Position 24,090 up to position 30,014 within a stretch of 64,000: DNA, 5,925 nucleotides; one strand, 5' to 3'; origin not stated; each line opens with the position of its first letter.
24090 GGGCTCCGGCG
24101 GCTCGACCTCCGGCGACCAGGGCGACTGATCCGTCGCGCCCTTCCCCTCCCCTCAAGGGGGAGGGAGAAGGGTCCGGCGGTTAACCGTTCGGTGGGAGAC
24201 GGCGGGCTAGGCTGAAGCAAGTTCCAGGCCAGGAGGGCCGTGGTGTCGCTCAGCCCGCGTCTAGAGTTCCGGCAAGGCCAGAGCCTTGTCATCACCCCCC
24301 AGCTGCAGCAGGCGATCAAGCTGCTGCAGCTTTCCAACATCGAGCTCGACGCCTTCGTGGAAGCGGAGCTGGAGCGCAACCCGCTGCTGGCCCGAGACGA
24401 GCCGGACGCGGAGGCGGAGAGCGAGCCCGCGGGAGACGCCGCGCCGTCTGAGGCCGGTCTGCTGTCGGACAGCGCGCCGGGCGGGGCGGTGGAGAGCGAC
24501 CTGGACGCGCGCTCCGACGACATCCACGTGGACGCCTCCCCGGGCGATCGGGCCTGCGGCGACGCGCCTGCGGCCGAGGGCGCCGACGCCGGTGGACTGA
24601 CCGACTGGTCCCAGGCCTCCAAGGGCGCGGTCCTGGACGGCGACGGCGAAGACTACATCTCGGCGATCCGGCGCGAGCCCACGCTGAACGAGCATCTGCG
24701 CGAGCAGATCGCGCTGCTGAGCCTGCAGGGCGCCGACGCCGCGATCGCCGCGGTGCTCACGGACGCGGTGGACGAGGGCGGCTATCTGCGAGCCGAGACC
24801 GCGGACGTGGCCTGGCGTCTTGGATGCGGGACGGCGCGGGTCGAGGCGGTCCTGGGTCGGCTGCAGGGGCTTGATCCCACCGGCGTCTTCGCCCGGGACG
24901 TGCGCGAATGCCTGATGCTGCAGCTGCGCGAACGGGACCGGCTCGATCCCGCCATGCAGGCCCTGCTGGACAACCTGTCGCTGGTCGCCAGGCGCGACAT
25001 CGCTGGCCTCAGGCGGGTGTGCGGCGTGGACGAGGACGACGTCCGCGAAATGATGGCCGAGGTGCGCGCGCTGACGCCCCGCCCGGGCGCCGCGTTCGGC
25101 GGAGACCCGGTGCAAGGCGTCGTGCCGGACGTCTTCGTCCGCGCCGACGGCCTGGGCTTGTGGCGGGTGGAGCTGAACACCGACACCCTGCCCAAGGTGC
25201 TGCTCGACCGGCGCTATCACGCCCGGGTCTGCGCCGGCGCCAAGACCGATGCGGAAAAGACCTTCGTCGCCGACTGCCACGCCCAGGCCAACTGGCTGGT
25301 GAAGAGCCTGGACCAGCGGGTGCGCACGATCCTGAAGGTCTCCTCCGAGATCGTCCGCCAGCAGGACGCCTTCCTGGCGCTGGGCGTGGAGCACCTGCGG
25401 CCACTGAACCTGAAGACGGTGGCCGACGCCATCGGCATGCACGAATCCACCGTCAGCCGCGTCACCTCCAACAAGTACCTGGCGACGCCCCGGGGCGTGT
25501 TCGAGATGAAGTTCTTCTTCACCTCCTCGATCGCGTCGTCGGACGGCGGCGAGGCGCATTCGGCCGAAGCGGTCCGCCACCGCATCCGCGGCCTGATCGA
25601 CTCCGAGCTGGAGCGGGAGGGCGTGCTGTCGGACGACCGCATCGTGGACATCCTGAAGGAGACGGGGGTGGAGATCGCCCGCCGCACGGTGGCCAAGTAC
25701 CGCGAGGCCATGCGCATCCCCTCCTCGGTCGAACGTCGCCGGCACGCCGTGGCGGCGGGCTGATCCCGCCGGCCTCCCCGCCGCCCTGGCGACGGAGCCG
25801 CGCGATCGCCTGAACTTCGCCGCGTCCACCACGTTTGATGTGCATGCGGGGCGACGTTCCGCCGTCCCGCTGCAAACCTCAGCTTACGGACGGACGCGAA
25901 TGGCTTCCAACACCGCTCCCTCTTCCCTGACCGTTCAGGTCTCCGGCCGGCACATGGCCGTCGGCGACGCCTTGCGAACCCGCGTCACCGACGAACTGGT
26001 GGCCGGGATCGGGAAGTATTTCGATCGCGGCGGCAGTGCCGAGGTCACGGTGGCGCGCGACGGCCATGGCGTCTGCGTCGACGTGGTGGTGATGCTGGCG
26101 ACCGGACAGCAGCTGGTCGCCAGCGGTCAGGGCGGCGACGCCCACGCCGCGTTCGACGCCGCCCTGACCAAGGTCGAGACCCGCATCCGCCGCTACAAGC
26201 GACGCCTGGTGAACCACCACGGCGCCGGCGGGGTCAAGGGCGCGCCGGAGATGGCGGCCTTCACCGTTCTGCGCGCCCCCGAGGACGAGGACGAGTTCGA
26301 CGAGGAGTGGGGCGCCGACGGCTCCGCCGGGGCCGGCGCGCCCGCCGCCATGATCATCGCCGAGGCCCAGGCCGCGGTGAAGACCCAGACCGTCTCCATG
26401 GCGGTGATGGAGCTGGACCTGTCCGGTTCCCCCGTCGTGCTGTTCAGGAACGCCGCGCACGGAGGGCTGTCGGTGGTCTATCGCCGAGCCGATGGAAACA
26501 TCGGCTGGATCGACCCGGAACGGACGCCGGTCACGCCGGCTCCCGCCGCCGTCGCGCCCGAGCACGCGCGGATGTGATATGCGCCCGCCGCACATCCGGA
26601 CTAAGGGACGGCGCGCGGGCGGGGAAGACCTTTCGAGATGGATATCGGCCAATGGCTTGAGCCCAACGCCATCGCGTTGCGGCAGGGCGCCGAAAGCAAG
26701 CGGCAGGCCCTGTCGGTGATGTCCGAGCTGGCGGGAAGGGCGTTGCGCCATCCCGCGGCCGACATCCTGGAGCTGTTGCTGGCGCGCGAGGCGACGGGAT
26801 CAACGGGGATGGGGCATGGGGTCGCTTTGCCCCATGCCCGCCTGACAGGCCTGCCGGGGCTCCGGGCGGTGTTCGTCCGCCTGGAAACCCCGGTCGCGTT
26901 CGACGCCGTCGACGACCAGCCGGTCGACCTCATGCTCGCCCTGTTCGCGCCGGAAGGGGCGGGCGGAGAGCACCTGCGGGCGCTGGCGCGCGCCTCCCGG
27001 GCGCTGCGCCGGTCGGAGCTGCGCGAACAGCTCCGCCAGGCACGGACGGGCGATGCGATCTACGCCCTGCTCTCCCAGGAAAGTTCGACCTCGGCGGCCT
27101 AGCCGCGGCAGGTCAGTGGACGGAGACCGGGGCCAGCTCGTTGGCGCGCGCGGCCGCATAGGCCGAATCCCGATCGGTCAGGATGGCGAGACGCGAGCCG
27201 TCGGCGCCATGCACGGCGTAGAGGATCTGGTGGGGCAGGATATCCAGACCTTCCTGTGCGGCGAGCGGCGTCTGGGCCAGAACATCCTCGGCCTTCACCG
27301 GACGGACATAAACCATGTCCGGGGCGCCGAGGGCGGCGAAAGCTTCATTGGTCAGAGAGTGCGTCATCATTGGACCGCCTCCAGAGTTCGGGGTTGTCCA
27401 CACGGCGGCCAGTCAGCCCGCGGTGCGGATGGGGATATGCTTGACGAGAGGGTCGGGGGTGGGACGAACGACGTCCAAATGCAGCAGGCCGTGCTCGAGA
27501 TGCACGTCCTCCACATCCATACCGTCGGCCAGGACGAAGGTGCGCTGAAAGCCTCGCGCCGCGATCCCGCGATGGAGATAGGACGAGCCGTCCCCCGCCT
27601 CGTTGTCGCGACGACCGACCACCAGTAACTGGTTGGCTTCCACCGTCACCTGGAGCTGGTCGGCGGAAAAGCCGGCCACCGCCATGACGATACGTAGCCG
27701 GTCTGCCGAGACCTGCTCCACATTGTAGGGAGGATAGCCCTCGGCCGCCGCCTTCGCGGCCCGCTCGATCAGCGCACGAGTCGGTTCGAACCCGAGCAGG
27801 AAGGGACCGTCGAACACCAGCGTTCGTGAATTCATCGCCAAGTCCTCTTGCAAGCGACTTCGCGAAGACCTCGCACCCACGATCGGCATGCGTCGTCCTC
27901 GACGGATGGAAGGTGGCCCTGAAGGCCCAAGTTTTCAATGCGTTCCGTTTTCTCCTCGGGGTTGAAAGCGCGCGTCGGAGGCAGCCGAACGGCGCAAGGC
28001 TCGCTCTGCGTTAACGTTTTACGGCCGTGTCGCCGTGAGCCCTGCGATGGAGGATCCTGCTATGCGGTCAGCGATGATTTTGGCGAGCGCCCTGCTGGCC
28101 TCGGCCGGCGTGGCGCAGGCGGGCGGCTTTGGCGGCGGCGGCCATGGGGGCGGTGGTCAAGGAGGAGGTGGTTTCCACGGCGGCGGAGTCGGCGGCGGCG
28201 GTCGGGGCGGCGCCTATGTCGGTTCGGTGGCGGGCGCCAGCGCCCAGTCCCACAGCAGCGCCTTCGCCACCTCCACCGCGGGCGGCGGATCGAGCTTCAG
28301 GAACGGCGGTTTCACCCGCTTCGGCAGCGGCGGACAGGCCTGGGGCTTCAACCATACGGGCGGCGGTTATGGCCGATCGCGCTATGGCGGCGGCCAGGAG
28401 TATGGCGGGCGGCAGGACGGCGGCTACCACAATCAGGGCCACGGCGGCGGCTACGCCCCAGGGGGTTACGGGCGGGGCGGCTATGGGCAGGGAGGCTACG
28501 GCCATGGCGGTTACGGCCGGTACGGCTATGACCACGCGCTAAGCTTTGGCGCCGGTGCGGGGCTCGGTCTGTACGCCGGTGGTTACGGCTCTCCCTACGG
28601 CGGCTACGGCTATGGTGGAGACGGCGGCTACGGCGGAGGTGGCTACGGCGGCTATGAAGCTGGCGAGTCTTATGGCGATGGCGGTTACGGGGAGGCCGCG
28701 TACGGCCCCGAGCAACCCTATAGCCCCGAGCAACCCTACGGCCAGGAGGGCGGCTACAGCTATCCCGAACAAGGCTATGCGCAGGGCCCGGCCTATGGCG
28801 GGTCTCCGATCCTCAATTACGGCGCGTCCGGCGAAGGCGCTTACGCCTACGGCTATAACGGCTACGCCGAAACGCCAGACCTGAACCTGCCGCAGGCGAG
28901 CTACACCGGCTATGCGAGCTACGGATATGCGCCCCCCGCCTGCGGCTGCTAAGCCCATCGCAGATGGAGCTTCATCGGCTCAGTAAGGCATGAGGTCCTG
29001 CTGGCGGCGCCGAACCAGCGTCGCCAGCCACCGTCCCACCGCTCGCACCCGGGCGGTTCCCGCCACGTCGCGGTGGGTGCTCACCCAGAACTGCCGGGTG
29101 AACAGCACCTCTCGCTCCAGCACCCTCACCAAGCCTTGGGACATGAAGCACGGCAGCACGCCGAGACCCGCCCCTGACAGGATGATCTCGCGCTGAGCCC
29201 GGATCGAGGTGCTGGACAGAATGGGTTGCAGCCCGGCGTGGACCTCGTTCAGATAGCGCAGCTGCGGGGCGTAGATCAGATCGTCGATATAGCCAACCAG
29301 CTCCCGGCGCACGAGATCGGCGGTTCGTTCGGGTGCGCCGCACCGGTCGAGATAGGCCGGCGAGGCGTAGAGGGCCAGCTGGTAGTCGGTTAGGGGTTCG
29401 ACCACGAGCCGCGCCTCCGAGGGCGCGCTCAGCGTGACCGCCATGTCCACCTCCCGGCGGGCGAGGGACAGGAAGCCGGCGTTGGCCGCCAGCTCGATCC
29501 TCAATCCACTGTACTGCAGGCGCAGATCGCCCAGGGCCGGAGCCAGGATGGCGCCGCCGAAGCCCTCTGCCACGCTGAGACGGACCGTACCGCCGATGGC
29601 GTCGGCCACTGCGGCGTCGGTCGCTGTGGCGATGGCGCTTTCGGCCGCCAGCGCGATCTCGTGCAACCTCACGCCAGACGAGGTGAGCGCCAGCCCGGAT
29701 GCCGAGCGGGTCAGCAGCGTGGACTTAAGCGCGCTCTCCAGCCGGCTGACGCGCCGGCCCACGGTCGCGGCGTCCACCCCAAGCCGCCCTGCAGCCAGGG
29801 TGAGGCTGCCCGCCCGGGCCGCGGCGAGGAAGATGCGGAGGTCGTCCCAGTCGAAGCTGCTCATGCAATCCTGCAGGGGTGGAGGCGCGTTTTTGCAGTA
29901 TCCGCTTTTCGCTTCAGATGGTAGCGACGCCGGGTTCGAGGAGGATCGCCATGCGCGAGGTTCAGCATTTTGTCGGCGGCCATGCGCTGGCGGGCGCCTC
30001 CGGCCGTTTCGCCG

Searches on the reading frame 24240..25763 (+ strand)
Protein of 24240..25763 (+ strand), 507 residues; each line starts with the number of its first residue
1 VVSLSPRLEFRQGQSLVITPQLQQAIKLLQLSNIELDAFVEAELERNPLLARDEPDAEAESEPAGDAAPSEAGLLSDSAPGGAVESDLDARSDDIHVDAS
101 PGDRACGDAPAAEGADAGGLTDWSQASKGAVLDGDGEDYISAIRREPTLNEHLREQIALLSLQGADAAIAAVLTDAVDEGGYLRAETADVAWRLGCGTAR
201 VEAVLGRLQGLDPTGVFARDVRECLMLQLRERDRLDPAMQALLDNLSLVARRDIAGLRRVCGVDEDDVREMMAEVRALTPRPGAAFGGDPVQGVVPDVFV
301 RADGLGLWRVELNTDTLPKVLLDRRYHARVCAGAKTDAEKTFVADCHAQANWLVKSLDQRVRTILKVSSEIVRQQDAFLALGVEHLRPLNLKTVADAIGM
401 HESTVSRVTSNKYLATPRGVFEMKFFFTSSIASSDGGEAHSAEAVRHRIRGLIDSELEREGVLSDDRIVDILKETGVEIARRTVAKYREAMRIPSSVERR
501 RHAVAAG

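Call 12: search_protein_families(library=pfam, proteins=[window:24240-25763:+], max_evalue=0.001)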
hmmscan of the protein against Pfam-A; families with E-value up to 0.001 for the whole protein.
window:24240-25763:+ (507 aa): 3 families
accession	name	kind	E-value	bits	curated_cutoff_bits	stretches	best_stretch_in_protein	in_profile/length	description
PF04552.19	Sigma54_DBD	-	2.5e-66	222.8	22.8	1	341-501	2-160/160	Sigma-54, DNA binding domain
PF04963.19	Sigma54_CBD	-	2.3e-52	177.9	22.9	1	141-326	4-185/185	Sigma-54 factor, core binding domain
PF00309.25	Sigma54_AID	-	1e-16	60.9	23.8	1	7-50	1-44/46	Sigma-54 factor, Activator interacting domain (AID)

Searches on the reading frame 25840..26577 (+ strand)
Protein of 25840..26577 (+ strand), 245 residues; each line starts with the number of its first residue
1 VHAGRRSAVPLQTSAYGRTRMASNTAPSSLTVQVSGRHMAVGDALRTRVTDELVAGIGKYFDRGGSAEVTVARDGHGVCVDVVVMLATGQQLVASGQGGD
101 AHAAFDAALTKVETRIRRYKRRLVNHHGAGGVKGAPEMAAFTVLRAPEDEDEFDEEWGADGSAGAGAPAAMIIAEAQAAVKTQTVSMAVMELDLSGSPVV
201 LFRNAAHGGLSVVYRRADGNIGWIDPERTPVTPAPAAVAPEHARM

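Call 12: search_protein_families(library=pfam, proteins=[window:25840-26577:+], max_evalue=0.001)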
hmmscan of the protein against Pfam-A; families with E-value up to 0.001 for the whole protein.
window:25840-26577:+ (245 aa): 2 families
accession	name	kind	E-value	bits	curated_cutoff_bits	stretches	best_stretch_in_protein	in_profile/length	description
PF02482.25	Ribosomal_S30AE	-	6.5e-16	59.3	23.7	1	32-123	1-87/88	Sigma 54 modulation protein / S30EA ribosomal protein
PF16321.10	Ribosom_S30AE_C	-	1.4e-15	57.1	25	1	170-222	4-56/57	Sigma 54 modulation/S30EA ribosomal protein C terminus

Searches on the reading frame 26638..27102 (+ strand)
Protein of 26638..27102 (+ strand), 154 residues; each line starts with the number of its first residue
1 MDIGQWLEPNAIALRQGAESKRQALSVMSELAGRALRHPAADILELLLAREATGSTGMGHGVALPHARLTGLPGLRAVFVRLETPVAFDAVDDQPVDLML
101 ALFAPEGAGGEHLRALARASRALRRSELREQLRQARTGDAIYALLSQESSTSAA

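Call 54: search_protein_families(library=pfam, proteins=[window:26638-27102:+], max_evalue=0.001)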
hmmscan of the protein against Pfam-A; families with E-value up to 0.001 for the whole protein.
window:26638-27102:+ (154 aa): 1 family
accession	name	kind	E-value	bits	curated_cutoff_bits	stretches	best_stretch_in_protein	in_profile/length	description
PF00359.27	PTS_EIIA_2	-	9.9e-28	97.4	27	1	7-147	3-143/144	Phosphoenolpyruvate-dependent sugar phosphotransferase system, EIIA 2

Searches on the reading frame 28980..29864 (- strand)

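Call 54: search_protein_families(library=pfam, proteins=[window:28980-29864:-], max_evalue=0.001)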
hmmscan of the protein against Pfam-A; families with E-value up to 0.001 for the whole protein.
window:28980-29864:- (294 aa): 2 families
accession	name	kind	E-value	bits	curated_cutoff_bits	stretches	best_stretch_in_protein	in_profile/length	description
PF03466.25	LysR_substrate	-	4.9e-25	88.6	28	1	91-281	5-205/209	LysR substrate binding domain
PF00126.33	HTH_1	-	3.9e-15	56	26.6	1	6-64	1-59/60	Bacterial regulatory helix-turn-helix protein, lysR family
